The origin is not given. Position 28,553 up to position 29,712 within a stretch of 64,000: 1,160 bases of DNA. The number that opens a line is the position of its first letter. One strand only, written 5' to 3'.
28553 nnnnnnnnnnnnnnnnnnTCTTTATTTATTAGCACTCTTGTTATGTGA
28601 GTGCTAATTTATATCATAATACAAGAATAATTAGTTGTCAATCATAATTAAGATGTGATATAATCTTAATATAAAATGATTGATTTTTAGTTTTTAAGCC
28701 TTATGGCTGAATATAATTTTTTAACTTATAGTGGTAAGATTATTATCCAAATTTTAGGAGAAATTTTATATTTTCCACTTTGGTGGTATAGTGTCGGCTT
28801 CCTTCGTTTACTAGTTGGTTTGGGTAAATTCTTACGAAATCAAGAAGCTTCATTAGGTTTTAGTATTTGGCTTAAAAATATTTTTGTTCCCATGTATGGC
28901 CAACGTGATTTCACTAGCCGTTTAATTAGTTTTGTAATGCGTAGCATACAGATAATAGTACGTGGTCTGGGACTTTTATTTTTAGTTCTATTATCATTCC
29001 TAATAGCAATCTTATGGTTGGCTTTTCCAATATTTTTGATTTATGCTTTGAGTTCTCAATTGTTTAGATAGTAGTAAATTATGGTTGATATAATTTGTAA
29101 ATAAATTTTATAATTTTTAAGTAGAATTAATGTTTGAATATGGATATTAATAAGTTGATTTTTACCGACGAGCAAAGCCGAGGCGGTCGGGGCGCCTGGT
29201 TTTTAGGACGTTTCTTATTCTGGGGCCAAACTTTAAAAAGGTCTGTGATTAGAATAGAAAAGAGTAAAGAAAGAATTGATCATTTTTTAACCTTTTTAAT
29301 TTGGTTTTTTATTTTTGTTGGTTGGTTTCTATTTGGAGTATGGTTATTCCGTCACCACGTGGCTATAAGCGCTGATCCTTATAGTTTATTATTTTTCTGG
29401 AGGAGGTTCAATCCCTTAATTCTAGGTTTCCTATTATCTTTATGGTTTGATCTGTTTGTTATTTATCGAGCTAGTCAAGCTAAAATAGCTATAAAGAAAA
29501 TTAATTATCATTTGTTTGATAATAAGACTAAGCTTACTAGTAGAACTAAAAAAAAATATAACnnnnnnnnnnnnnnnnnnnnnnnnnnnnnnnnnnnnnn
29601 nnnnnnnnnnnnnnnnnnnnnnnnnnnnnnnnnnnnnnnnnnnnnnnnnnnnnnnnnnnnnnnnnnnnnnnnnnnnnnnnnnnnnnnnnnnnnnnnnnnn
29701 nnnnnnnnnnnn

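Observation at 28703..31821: Transmembrane-anchored Clp/Hsp100 paralogue whose first AAA+ module looks catalytically dead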

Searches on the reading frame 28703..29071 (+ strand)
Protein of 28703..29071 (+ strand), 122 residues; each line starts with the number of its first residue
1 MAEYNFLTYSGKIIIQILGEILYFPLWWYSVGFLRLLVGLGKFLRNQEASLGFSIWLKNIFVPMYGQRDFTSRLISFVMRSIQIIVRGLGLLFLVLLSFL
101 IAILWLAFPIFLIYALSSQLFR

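Call 3: search_protein_families(library=pfam, proteins=[window:28703-29071:+], max_evalue=0.01)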
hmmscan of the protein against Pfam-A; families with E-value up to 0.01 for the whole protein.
window:28703-29071:+ (122 aa): 0 families

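Call 4: search_protein_families(library=ncbifam, proteins=[window:28703-29071:+], max_evalue=0.01)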
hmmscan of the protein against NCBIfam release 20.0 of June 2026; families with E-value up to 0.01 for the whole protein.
window:28703-29071:+ (122 aa): 0 families

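Call 42: find_homologous_proteins(query=window:28703-29071:+, max_evalue=0.001)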
Query window:28703-29071:+ (122 aa): 315 proteins with E <= 0.001 among 388 candidates; the best 120 are listed.
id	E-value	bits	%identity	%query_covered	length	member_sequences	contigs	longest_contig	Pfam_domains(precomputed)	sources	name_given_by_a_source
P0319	9.9e-69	247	100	100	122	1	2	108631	-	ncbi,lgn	-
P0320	1.6e-51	192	75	99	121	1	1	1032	-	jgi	-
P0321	2.8e-51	191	76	100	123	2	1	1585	-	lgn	-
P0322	3.5e-51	190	77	100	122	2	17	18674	-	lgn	-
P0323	2.5e-50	188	77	100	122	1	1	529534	-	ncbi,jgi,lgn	ncbi:MAG: hypothetical protein WC249_01000 [Patescibacteria group bacterium]|jgi:hypothetical protei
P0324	2.3e-49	185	78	99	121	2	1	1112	-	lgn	-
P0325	9.5e-49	183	74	99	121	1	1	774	-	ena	-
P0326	5.1e-47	177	74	100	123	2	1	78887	-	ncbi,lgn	-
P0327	3.3e-45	171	67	100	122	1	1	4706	-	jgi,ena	-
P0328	8.2e-45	170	69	99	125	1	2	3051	-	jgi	jgi:hypothetical protein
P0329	1.3e-44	169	67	100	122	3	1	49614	-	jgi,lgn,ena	-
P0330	1.9e-44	169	65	100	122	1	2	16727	-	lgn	-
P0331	3.1e-42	162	66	98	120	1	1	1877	-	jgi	jgi:hypothetical protein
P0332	4.0e-42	161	66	98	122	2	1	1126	-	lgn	-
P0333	1.8e-41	159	65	100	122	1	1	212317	-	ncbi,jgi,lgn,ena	ncbi:MAG: hypothetical protein WC458_00540 [Patescibacteria group bacterium]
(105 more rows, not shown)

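Call 52: predict_structure(alignment_id=A3)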
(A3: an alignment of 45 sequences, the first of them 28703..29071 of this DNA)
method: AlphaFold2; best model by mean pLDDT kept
length: 122 residues; sequences in the alignment: 45
mean_pLDDT: 88.6   pTM: 0.66
mean pLDDT of the five models: 88.6, 88.6, 87.3, 85.8, 84.8
residues with pLDDT >= 90: 58; 70-90: 58; 50-70: 6; < 50: 0
segments of 3 or more residues with pLDDT < 50: none
pLDDT, mean of each block of 10 residues (from residue 1): 72 89 89 96 94 87 78 88 93 96 94 89 77
secondary structure, 60 per line:
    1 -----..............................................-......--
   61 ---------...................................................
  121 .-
elements in order: H6-51 H53-58 H70-121

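Call 53: find_related_loci(query=A3, collection=metagenome_contigs, flank=4000)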
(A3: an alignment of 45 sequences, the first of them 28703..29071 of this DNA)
Query A3 (122 aa) in metagenome_contigs; peptide patterns used: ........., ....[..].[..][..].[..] (x = any residue, [..] = any of these).
495 stretches matched a pattern; 426 encode a relative of the query (tblastn E <= 1e-3); the best 80 are kept; 80 distinct loci.
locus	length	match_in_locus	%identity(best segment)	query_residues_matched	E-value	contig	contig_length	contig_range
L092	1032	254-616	75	1-121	4e-57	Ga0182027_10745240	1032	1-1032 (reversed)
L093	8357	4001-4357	76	1-119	7e-50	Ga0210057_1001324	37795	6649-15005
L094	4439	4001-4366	67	1-122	3e-46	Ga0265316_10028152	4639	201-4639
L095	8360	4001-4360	64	1-120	6e-46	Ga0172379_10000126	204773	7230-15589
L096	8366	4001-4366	67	1-122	4e-45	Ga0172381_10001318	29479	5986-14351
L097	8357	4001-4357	62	1-119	8e-45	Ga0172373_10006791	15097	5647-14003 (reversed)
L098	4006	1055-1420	59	1-122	6e-45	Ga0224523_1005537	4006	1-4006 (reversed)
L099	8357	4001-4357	62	1-119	8e-45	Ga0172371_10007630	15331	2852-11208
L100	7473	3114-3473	63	1-120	2e-44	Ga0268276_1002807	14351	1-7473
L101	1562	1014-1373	63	1-120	9e-45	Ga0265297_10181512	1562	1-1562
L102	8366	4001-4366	59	1-122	1e-43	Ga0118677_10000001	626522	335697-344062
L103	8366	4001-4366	65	1-122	4e-43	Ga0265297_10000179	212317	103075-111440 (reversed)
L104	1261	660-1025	61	1-122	6e-44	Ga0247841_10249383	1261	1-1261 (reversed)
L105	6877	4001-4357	61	1-119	2e-42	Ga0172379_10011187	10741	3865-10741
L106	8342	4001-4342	66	7-120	9e-43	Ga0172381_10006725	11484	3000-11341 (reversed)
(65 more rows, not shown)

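Call 56: search_protein_families(library=padloc, proteins=[window:28703-29071:+], max_evalue=0.001)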
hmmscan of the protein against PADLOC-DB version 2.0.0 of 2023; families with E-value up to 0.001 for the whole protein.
window:28703-29071:+ (122 aa): 0 families

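Call 65: fold_search(model_id=the predicted structure, library=pdb)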
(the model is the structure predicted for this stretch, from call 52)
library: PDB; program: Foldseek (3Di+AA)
matches with E <= 10: 70; with E <= 0.001: 0
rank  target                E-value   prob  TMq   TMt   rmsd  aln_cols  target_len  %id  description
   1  9hzm_0                1.5e+00  0.33  0.39  0.29   6.5       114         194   13  235 A SynPspA H1-5 rod after incubation with EPL (released 2025-08-13)
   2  9csi                  4.1e+00  0.23  0.47  0.13   9.7       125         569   18  A. baumannii MsbA Bound to Cerastecin Compound 5 (released 2024-09-04)
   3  9p6i_A                4.1e+00  0.12  0.26  0.19   6.6        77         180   16  Crystal Structure of the Histidine Kinase VC2136 from Vibrio cholerae serotype O1 (released 2025-08-20)
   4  7emf_V                4.4e+00  0.14  0.36  0.34   5.7        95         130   24  Human Mediator (deletion of MED1-IDR) in a Tail-extended conformation (released 2021-05-05)
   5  3r84_F                4.4e+00  0.08  0.23  0.32   8.2        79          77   14  Structure of the Mediator head subcomplex Med11/22 (released 2011-04-27)
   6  7ena_v                4.9e+00  0.14  0.37  0.34   5.3        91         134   21  TFIID-based PIC-Mediator holo-complex in pre-assembled state (pre-hPIC-MED) (released 2021-05-26)
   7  6zvr_DB               4.9e+00  0.12  0.34  0.28   7.2       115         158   10  C11 symmetry: Bacterial Vipp1 and PspA are members of the ancient ESCRT-III membrane-remodeling superfamily. (released 2021-08-04)
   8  9vub_C                4.9e+00  0.08  0.29  0.11  10.9       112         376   13  channel C complex with 3 (released 2026-03-11)
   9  3r84_X                5.5e+00  0.30  0.34  0.49   4.5        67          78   16  Structure of the Mediator head subcomplex Med11/22 (released 2011-04-27)
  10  3r84_D                5.5e+00  0.23  0.36  0.51   4.9        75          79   16  Structure of the Mediator head subcomplex Med11/22 (released 2011-04-27)
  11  3r84_N                5.5e+00  0.23  0.36  0.51   4.9        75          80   16  Structure of the Mediator head subcomplex Med11/22 (released 2011-04-27)
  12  2x0l_A                5.5e+00  0.21  0.41  0.10   4.7        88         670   12  Crystal structure of a neuro-specific splicing variant of human histone lysine demethylase LSD1. (released 2010-03-02)
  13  9p6i_C                5.5e+00  0.15  0.31  0.24   5.2        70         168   17  Crystal Structure of the Histidine Kinase VC2136 from Vibrio cholerae serotype O1 (released 2025-08-20)
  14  8i7o_B8               5.5e+00  0.14  0.40  0.31   8.5       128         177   16  In situ structure of axonemal doublet microtubules in mouse sperm with 16-nm repeat (released 2023-10-11)
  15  5wbx_B                5.5e+00  0.08  0.23  0.29   8.0        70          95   16  Structural insights into the potency of SK/IK channel positive modulators (released 2017-12-20)
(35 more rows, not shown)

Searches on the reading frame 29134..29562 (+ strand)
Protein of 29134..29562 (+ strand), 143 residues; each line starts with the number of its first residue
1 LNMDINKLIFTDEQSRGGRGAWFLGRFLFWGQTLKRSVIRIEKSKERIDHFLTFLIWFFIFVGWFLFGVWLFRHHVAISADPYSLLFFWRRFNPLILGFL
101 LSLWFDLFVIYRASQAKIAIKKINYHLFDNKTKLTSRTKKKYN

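Call 57: search_protein_families(library=pfam, proteins=[window:29134-29562:+], max_evalue=1)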
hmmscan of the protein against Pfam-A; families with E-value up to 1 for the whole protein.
seq(143 aa): 1 family
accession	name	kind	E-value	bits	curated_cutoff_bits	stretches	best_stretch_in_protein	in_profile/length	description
PF17561.7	TssO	-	0.034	14.8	29.2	1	44-76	3-35/148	Type VI secretion system, TssO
